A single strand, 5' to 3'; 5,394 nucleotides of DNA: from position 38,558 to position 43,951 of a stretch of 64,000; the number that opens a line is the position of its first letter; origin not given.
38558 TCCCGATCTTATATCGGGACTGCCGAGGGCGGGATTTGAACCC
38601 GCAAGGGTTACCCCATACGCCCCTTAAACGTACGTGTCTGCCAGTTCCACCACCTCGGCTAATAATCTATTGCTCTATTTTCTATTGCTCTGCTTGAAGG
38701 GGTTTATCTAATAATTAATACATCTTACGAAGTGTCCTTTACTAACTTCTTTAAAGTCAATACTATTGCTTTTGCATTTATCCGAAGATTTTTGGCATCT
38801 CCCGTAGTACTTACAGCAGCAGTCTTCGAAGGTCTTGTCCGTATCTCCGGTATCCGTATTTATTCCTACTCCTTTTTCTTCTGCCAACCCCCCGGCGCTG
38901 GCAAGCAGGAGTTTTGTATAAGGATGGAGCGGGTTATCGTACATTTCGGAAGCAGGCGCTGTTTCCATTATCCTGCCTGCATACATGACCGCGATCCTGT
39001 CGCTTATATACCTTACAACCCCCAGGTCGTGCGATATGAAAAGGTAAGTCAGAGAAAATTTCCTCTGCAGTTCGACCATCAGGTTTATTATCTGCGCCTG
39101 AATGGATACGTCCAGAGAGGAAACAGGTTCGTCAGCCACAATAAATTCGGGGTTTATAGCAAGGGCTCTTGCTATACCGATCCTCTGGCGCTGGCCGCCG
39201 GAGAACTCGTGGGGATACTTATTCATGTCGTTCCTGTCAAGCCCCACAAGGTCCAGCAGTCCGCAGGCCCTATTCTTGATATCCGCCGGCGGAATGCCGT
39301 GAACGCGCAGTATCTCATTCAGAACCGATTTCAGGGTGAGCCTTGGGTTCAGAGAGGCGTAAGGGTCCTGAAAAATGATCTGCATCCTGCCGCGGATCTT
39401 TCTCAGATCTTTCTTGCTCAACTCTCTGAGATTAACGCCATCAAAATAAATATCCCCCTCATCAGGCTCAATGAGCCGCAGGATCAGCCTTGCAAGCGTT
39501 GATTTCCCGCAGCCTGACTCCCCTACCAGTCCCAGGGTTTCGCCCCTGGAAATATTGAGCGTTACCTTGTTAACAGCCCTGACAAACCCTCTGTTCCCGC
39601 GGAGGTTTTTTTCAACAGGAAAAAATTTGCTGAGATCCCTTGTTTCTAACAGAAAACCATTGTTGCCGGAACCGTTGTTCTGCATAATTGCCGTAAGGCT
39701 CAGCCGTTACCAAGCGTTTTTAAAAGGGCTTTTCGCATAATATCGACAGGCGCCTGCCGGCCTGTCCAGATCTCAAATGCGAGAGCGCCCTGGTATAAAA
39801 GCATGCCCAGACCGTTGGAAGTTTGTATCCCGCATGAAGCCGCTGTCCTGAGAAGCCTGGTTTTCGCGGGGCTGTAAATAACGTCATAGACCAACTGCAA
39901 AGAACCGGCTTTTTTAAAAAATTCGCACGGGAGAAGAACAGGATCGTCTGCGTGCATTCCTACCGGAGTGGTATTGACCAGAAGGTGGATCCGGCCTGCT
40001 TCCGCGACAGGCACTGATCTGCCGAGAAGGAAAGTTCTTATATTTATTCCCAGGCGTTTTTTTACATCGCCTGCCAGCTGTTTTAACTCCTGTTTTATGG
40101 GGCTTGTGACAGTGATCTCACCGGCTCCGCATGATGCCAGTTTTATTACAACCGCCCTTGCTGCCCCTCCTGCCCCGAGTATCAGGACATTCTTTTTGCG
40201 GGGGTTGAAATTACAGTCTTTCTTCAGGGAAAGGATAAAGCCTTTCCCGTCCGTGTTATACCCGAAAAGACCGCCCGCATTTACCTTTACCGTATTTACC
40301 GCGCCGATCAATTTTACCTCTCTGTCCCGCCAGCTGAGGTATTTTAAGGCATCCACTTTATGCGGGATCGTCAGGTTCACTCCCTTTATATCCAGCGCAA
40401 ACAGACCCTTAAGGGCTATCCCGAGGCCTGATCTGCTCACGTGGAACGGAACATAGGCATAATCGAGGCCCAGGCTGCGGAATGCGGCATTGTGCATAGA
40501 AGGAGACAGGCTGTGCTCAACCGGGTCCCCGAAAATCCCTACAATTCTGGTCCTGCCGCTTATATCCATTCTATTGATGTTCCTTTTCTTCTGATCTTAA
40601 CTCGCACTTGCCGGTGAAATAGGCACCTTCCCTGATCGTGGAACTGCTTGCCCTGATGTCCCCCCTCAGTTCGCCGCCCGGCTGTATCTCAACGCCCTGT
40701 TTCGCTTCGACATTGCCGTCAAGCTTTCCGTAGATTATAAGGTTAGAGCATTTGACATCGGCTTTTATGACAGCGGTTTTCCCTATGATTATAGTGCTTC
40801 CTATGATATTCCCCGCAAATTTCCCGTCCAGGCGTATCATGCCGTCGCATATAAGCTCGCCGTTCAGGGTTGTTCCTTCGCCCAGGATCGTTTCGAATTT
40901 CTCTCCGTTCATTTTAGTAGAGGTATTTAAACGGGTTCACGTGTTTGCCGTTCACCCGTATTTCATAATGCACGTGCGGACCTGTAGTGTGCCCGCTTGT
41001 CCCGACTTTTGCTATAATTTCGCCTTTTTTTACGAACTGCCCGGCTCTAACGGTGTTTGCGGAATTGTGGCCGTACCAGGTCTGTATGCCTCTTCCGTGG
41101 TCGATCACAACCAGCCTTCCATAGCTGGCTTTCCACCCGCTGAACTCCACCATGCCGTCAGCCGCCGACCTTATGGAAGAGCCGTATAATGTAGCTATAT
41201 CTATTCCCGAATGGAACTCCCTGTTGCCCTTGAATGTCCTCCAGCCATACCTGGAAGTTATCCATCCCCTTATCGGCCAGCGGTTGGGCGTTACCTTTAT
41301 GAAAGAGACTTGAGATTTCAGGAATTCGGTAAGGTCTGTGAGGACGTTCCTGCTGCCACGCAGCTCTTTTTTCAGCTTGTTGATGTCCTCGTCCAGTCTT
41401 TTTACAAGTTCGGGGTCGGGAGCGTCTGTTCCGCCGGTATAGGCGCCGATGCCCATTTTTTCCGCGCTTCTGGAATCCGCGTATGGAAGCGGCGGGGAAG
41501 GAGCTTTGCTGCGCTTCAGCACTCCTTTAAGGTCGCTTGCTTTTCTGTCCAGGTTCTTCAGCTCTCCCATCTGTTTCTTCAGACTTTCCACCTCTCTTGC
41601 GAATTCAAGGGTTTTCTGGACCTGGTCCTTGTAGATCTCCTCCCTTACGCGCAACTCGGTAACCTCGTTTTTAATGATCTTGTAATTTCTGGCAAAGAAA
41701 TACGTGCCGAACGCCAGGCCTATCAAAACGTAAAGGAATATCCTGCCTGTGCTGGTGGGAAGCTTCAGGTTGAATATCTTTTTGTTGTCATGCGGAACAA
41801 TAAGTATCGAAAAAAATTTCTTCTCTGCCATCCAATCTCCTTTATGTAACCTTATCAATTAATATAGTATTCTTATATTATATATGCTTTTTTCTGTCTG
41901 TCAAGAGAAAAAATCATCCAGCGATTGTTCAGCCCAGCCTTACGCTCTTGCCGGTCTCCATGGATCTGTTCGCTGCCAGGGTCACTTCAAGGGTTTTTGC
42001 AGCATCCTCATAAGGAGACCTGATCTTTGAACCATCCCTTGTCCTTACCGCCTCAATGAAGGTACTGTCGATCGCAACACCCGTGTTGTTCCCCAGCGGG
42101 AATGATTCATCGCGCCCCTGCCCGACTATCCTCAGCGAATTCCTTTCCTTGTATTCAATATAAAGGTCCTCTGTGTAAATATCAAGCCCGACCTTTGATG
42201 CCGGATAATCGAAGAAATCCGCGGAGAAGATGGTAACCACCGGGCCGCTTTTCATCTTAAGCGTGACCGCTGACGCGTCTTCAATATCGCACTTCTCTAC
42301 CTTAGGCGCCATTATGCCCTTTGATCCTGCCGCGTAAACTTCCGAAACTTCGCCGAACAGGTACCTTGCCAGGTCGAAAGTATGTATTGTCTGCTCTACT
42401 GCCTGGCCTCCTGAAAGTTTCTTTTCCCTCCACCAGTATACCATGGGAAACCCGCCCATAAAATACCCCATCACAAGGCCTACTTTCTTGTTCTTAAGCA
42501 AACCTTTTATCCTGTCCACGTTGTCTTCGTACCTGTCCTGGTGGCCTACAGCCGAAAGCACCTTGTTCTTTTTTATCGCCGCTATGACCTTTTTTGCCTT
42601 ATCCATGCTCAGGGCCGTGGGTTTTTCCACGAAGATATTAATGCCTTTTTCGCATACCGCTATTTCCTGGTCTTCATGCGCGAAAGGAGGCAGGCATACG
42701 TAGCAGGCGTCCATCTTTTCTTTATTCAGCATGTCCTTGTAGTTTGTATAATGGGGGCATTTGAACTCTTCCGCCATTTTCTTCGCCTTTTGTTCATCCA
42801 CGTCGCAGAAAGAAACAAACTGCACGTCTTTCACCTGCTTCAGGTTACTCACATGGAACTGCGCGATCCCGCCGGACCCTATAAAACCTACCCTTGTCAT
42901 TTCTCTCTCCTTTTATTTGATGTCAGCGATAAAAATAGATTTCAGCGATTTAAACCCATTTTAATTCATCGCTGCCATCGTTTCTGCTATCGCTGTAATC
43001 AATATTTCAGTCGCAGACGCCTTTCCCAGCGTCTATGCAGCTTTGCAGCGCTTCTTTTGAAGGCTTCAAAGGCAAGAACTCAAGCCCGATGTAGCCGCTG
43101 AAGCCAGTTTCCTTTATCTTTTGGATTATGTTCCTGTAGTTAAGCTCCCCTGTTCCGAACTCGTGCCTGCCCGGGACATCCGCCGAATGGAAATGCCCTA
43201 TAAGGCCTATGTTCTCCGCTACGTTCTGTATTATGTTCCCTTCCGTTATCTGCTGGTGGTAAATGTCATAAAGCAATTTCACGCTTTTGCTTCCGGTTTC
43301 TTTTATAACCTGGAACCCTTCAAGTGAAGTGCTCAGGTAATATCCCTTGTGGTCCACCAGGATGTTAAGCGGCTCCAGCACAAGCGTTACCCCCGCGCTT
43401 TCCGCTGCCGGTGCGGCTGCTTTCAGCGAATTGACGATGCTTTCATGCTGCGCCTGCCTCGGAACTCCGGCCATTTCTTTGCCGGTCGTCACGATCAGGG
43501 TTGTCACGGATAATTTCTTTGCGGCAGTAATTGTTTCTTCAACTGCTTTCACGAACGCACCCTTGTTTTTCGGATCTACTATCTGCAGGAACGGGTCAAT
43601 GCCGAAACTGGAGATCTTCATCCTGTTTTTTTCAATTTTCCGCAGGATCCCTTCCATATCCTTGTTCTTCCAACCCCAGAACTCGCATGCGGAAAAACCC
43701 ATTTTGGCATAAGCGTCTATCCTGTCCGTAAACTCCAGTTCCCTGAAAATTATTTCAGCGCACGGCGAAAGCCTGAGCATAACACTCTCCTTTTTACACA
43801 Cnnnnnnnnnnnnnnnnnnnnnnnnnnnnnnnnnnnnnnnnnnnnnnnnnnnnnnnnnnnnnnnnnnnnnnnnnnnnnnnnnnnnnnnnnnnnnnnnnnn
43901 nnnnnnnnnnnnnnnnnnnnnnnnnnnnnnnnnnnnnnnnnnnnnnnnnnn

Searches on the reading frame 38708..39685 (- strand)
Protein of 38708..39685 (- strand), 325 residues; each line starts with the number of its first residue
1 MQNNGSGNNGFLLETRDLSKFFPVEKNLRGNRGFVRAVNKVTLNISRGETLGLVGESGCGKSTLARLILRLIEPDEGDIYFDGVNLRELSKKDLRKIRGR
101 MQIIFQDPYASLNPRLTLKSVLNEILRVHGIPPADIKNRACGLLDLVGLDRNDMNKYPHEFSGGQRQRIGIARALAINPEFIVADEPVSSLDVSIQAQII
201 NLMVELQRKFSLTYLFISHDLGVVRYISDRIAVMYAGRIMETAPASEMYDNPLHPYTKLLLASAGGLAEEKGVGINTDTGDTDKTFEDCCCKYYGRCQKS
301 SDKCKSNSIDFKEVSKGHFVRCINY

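Call 46: search_protein_families(library=pfam, proteins=[window:38708-39685:-], max_evalue=0.000001)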
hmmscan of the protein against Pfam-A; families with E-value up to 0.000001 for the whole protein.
window:38708-39685:- (325 aa): 2 families
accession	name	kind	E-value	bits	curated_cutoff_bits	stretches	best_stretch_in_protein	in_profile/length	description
PF00005.33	ABC_tran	-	1.5e-32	113.5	25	1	39-188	2-136/137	ABC transporter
PF08352.17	oligo_HPY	-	5.1e-12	46.5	27.1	1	240-304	1-65/65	Oligopeptide/dipeptide transporter, C-terminal region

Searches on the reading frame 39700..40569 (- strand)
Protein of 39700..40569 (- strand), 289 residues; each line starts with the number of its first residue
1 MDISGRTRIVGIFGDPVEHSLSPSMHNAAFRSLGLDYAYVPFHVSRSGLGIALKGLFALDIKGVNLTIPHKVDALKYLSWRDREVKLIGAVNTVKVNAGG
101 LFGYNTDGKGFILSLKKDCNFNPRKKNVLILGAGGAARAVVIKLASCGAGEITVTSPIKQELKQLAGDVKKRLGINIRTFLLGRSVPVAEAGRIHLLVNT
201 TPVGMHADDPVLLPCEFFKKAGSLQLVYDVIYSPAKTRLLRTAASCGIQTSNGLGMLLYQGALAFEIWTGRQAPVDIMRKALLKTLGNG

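Call 46: search_protein_families(library=pfam, proteins=[window:39700-40569:-], max_evalue=0.000001)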
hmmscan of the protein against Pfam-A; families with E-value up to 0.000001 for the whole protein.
window:39700-40569:- (289 aa): 2 families
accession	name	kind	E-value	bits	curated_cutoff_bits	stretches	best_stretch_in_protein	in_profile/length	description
PF08501.16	Shikimate_dh_N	-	3.4e-26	91.7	27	1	12-94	1-83/83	Shikimate dehydrogenase substrate binding domain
PF18317.6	SDH_C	-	3.4e-17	62.3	25.8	1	253-283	1-31/31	Shikimate 5'-dehydrogenase C-terminal domain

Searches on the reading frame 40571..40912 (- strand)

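Call 46: search_protein_families(library=pfam, proteins=[window:40571-40912:-], max_evalue=0.000001)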
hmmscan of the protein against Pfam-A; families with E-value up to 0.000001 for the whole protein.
window:40571-40912:- (113 aa): 1 family
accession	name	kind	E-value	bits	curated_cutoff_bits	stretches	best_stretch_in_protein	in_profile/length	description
PF04519.19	Bactofilin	-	7.3e-26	90.7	27.9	1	8-104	1-98/98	Polymer-forming cytoskeletal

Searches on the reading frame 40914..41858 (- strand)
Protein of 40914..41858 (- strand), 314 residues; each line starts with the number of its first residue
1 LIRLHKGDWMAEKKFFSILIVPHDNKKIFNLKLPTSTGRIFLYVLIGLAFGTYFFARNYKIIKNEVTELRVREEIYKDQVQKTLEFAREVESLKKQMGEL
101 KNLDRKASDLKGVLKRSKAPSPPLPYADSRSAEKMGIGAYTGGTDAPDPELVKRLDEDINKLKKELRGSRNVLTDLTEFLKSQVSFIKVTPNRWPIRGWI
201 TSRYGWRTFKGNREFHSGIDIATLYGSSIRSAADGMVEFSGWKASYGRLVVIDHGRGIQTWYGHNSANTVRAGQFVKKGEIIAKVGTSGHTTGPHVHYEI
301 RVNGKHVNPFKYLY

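Call 71: search_protein_families(library=pfam, proteins=[window:40914-41858:-], max_evalue=0.000001)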
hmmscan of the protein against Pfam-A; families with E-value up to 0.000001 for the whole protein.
window:40914-41858:- (314 aa): 1 family
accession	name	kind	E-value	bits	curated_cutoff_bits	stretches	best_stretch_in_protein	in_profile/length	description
PF01551.29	Peptidase_M23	-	1.4e-34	118.6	28.7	1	215-309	2-96/96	Peptidase family M23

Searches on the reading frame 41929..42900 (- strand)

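Call 71: search_protein_families(library=pfam, proteins=[window:41929-42900:-], max_evalue=0.000001)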
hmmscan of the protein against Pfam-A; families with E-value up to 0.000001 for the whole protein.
window:41929-42900:- (323 aa): 3 families
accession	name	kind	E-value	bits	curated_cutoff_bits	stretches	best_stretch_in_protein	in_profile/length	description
PF01408.29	GFO_IDH_MocA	-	8.7e-29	101.1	24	1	3-120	2-120/120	Oxidoreductase family, NAD-binding Rossmann fold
PF22725.1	GFO_IDH_MocA_C3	-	9.7e-12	45.4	27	1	152-231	28-107/124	GFO/IDH/MocA C-terminal domain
PF02894.22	GFO_IDH_MocA_C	-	4.5e-10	40.1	22.9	1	156-224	31-99/218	Oxidoreductase family, C-terminal alpha/beta domain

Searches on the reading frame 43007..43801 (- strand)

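Call 71: search_protein_families(library=pfam, proteins=[window:43007-43801:-], max_evalue=0.000001)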
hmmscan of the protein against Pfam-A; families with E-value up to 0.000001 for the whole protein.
window:43007-43801:- (264 aa): 1 family
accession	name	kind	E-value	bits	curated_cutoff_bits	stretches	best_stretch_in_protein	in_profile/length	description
PF01261.30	AP_endonuc_2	-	8.3e-33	114.6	31.1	1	29-252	2-243/249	Xylose isomerase-like TIM barrel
